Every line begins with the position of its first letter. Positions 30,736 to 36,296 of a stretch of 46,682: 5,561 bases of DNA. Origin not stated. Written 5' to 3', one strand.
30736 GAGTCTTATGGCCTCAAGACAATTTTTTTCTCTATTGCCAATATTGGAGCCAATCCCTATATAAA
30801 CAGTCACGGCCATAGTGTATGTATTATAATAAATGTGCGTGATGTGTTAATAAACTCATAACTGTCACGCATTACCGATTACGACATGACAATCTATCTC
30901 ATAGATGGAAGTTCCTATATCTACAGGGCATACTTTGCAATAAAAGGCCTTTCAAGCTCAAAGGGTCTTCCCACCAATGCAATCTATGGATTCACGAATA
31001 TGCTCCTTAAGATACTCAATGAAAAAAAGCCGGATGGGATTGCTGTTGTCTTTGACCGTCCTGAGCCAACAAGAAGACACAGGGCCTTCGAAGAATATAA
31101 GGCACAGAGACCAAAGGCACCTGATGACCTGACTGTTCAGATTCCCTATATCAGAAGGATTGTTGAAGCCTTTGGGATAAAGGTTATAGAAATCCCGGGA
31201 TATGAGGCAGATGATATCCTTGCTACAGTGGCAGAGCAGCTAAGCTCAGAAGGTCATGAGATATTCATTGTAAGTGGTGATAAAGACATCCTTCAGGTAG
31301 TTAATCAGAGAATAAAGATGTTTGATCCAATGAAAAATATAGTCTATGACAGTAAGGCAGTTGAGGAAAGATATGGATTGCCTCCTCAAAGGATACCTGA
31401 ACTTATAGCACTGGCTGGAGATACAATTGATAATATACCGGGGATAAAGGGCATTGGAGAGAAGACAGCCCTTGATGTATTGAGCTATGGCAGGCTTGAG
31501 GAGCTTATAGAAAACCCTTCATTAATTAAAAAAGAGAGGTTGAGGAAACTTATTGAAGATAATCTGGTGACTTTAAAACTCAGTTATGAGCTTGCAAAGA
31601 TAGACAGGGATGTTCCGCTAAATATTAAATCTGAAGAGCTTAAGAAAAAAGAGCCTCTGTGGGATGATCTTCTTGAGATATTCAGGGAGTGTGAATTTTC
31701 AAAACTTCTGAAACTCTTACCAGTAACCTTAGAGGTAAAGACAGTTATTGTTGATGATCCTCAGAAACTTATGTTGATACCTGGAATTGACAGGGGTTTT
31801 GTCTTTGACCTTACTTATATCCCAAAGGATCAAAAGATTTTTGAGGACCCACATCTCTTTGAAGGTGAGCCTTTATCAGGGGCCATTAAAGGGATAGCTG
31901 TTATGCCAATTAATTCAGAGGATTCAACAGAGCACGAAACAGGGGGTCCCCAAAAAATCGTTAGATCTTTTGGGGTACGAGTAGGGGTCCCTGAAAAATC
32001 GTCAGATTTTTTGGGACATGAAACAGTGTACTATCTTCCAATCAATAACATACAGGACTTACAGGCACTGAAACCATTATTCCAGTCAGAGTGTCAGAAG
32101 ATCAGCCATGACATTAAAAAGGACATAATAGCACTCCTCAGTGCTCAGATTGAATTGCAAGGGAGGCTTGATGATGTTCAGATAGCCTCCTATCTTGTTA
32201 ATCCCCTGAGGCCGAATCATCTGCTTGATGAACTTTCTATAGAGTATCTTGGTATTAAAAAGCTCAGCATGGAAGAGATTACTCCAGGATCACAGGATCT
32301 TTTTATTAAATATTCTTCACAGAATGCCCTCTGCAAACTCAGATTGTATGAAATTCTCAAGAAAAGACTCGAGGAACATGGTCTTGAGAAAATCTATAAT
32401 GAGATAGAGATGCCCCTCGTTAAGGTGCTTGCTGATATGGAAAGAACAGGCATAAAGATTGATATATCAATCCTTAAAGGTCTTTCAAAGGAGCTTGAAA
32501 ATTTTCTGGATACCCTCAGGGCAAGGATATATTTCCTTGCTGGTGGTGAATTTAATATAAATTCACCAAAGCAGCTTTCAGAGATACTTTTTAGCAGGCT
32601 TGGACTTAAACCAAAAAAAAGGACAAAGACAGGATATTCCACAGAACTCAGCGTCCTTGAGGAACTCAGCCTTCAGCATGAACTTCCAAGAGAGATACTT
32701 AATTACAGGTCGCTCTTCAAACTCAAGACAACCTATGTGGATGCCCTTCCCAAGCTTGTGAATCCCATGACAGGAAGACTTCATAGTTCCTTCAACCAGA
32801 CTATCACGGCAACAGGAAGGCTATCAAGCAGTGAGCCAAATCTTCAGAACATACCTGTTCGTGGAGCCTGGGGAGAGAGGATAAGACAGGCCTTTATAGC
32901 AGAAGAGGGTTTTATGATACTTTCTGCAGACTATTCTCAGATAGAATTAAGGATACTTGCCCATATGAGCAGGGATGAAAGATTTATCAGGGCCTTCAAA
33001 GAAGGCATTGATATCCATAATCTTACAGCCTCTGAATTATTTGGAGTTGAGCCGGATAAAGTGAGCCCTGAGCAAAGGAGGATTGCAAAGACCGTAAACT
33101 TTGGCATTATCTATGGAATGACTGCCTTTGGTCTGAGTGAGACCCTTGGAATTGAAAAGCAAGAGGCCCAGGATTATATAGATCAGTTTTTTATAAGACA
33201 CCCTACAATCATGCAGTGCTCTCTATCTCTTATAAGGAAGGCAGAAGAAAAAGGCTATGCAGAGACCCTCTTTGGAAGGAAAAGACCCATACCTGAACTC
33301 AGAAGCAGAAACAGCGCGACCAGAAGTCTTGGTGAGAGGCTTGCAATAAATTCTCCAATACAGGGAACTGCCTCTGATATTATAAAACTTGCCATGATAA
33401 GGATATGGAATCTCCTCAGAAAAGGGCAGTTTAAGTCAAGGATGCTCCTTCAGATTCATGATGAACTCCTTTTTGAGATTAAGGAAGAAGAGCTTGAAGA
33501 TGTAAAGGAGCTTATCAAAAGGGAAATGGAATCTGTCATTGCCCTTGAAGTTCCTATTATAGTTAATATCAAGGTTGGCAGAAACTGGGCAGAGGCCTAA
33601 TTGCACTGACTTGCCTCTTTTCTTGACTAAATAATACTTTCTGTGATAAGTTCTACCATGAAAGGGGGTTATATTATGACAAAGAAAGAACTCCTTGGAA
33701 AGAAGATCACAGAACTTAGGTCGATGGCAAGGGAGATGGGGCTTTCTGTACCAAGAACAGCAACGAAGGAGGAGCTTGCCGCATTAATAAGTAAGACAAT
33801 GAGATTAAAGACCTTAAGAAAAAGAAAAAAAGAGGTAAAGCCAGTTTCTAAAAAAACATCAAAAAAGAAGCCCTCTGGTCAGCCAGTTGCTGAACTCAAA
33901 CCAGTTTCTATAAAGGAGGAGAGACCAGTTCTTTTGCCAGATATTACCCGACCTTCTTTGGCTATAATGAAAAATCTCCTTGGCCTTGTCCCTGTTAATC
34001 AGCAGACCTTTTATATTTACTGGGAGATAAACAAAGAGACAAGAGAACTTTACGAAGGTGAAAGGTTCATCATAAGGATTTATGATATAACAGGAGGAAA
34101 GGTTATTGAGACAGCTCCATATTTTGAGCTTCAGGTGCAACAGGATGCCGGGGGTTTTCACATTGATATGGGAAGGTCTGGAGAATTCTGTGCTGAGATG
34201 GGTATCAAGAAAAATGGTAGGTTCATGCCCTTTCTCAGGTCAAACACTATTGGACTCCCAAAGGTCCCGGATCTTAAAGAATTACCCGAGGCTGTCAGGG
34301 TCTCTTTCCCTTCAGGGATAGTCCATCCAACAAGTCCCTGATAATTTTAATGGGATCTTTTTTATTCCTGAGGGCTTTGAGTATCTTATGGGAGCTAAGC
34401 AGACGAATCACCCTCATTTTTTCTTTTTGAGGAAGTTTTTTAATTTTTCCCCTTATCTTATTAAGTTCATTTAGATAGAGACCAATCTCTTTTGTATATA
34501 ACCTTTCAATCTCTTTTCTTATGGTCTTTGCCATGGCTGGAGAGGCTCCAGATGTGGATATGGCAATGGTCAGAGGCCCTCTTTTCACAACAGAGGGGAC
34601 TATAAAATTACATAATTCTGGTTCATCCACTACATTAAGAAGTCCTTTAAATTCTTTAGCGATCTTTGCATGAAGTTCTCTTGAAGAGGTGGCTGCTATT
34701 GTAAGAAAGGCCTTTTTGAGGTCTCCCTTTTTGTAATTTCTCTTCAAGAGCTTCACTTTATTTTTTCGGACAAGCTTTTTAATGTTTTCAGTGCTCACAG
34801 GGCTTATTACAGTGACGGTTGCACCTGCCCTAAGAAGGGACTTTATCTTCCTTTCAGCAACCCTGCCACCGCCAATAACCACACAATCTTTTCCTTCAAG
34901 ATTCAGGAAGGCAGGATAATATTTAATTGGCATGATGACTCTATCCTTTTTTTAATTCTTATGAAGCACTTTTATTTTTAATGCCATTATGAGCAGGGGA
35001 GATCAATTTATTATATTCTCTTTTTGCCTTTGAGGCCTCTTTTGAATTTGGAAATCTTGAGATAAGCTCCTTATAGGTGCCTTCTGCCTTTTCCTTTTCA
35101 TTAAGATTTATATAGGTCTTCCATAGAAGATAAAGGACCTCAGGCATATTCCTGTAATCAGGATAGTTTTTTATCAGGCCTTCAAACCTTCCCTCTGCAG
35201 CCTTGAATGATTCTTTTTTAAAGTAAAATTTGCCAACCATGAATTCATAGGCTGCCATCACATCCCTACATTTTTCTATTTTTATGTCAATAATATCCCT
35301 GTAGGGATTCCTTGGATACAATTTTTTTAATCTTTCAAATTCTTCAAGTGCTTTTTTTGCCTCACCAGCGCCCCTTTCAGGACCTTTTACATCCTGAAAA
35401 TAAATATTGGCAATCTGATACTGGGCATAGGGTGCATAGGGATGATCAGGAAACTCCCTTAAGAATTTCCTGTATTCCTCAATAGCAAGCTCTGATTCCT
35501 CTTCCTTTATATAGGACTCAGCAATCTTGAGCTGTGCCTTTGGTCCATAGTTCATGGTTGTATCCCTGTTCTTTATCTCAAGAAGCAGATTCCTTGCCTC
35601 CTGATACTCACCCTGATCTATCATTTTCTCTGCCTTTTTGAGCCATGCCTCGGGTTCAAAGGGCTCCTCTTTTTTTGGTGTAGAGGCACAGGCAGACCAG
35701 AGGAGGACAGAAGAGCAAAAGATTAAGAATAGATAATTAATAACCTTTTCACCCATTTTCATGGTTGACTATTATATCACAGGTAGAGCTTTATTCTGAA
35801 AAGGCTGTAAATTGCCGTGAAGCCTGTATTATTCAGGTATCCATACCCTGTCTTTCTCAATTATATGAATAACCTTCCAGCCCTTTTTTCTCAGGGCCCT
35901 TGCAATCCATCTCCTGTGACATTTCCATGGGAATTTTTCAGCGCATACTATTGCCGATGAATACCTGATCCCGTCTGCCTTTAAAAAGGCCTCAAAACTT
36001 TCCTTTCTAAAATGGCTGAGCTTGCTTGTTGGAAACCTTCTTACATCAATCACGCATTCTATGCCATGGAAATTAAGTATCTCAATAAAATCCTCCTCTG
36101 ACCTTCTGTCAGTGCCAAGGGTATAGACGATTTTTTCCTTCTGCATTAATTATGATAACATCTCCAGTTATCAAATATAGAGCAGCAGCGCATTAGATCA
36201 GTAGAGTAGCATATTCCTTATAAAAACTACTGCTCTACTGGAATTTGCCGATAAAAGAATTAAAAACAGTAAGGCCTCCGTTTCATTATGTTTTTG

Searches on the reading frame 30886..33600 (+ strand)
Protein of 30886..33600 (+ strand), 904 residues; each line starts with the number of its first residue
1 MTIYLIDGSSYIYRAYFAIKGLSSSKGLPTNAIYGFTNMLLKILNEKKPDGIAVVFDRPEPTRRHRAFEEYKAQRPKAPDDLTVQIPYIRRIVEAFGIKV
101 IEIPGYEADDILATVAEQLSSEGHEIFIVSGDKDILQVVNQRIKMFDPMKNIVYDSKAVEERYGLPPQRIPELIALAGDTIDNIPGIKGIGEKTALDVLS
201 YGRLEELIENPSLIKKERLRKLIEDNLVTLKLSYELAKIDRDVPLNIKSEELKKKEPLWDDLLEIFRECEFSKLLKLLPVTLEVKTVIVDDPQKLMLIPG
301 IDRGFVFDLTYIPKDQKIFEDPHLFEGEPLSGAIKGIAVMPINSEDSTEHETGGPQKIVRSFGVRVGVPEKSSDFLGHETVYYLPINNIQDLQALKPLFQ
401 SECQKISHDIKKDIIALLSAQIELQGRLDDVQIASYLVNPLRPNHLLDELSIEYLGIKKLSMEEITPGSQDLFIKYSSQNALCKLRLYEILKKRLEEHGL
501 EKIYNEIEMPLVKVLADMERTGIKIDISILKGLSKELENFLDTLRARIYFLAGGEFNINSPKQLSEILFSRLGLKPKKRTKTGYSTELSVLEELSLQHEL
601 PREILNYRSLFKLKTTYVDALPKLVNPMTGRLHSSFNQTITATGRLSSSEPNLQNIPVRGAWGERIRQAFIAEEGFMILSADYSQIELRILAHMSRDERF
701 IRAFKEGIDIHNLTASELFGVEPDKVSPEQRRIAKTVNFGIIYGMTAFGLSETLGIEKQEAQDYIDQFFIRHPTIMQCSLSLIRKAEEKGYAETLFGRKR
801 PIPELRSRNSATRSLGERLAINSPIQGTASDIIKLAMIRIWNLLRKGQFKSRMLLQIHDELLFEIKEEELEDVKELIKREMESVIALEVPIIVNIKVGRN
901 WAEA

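Call 52: search_protein_families(library=pfam, proteins=[window:30886-33600:+], max_evalue=0.00001)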
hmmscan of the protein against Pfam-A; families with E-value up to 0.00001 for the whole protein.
window:30886-33600:+ (904 aa): 5 families
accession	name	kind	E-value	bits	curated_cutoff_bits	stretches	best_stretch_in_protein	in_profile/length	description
PF00476.26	DNA_pol_A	-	3.1e-158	527.2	34.3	1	529-903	3-381/381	DNA polymerase family A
PF02739.22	5_3_exonuc_N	-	1.3e-60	204.3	34.3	1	3-164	2-164/164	5'-3' exonuclease, N-terminal resolvase-like domain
PF01367.25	5_3_exonuc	-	8e-24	84.4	40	1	166-257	2-94/97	5'-3' exonuclease, C-terminal SAM fold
PF01612.26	DNA_pol_A_exo1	-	2.7e-08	34.3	23.6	1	384-495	56-172/173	3'-5' exonuclease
PF22619.2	DNA_polI_exo1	-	6.1e-08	33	27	1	379-453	24-99/140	DNA polymerase I, ribonuclease H-like domain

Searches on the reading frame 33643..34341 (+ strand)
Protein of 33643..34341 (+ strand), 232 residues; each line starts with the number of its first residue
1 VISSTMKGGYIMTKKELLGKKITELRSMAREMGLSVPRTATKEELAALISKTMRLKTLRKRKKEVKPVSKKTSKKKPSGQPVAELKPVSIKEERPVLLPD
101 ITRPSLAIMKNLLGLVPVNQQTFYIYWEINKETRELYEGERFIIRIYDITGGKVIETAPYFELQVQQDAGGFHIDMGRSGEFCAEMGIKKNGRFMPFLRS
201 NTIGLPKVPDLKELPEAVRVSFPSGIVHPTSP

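Call 52: search_protein_families(library=pfam, proteins=[window:33643-34341:+], max_evalue=0.00001)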
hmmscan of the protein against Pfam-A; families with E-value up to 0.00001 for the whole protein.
window:33643-34341:+ (232 aa): 1 family
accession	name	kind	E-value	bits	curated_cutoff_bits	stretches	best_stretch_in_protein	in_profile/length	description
PF16258.11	DUF4912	-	1.4e-16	61.2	29.4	1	111-207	4-109/118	Domain of unknown function (DUF4912)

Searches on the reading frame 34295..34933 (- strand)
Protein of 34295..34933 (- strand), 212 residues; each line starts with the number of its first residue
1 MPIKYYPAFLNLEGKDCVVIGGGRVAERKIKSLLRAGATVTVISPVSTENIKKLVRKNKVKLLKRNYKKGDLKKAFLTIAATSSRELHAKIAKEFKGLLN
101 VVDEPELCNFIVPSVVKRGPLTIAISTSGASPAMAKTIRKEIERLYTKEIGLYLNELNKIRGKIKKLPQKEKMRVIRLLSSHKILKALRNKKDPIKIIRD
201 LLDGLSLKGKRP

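Call 8: search_protein_families(library=pfam, proteins=[window:34295-34933:-], max_evalue=0.001)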
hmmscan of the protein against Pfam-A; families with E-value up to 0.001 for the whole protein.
window:34295-34933:- (212 aa): 4 families
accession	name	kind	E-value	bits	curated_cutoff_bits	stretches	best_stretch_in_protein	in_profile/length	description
PF13241.12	NAD_binding_7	-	8e-31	107.2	22.1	1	9-114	2-104/104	Putative NAD(P)-binding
PF14824.11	Sirohm_synth_M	-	1.4e-11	44.1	25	1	118-144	1-27/28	Sirohaem biosynthesis protein central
PF01488.26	Shikimate_DH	-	0.0003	21.3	24.3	1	10-87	8-88/138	Shikimate / quinate 5-dehydrogenase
PF02882.25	THF_DHG_CYH_C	-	0.00041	20.1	27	1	11-60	33-82/160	Tetrahydrofolate dehydrogenase/cyclohydrolase, NAD(P)-binding domain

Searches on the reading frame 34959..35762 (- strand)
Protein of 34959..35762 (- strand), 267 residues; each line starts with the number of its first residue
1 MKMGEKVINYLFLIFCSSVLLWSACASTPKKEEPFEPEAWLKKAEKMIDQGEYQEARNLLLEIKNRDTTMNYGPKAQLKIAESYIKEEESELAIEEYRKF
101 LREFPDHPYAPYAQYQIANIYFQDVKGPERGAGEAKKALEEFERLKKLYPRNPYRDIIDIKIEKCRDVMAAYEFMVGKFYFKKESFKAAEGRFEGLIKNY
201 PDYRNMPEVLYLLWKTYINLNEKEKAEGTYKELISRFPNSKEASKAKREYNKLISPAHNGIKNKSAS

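Call 8: search_protein_families(library=pfam, proteins=[window:34959-35762:-], max_evalue=0.001)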
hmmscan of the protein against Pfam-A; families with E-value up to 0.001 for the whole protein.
window:34959-35762:- (267 aa): 11 families
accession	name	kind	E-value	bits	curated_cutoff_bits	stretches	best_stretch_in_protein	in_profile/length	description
PF13525.12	YfiO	-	1e-31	110.8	25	1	41-229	9-200/203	Outer membrane lipoprotein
PF13174.12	TPR_6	-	1.3e-17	63.6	26.3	1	76-107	2-33/33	Tetratricopeptide repeat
PF13428.12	TPR_14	-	6.8e-14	51.5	23.5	0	74-109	1-36/44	Tetratricopeptide repeat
PF13512.12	TPR_18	-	3.7e-13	50.3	21.9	1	37-154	10-137/145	Tetratricopeptide repeat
PF14559.12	TPR_19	-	5.5e-12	46.3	25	1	183-247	4-65/68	Tetratricopeptide repeat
PF07719.23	TPR_2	-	1.3e-08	34.7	27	0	75-107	2-34/34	Tetratricopeptide repeat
PF13432.12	TPR_16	-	3.3e-08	34.3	32.7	0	78-153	1-65/65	Tetratricopeptide repeat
PF09976.15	TPR_21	-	2.8e-05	24.4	25.5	0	45-124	47-126/193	Tetratricopeptide repeat-like domain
PF13181.12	TPR_8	-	0.00019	21.8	25.7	0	75-106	2-33/34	Tetratricopeptide repeat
PF24575.1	TPR_Slam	-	0.00078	20.3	35.2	0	86-126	59-96/104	Surface lipoprotein assembly modifier, N-terminal TPR repeats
PF12895.13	ANAPC3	-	0.00095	19.8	27.2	0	174-232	27-81/82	Anaphase-promoting complex, cyclosome, subunit 3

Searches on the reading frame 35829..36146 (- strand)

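Call 8: search_protein_families(library=pfam, proteins=[window:35829-36146:-], max_evalue=0.001)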
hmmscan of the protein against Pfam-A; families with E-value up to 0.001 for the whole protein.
window:35829-36146:- (105 aa): 1 family
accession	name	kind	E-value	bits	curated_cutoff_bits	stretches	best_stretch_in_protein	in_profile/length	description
PF04343.18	DUF488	-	4.5e-14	53.6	22.2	1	18-63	3-48/121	Domain of unknown function DUF488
